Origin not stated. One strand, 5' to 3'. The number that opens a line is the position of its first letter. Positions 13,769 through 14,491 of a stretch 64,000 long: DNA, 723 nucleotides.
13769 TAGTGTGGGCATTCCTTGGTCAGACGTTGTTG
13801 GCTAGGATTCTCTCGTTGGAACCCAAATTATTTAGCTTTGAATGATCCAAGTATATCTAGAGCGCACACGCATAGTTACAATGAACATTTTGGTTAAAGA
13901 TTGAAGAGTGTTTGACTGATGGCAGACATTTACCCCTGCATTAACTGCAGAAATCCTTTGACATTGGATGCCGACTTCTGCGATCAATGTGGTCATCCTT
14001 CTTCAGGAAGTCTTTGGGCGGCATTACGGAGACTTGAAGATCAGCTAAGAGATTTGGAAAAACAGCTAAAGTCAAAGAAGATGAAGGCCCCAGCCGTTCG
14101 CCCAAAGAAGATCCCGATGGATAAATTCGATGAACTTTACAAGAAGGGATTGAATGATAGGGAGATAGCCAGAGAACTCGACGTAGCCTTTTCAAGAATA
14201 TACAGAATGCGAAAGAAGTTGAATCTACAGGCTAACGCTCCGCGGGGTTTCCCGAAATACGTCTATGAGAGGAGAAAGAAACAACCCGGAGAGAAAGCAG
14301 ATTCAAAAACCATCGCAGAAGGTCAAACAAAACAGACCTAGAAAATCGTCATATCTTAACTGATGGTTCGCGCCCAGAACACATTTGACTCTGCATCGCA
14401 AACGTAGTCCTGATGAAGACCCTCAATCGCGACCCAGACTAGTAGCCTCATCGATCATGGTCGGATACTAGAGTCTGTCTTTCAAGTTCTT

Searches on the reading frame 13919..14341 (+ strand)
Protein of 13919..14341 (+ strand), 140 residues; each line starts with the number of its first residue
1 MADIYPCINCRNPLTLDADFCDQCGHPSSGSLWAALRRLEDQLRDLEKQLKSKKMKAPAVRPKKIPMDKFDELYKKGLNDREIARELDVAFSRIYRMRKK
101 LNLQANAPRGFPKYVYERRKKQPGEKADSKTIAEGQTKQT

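Call 23: search_protein_families(library=pfam, proteins=[window:13919-14341:+], max_evalue=0.001)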
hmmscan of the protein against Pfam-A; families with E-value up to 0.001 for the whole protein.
window:13919-14341:+ (140 aa): 2 families
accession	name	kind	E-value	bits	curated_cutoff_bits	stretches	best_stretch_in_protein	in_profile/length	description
PF12773.13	DZR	-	0.00043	20.8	27.3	1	7-26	1-20/45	Double zinc ribbon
PF13240.11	Zn_Ribbon_1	-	0.00068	19.8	25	0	7-27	2-22/23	zinc-ribbon domain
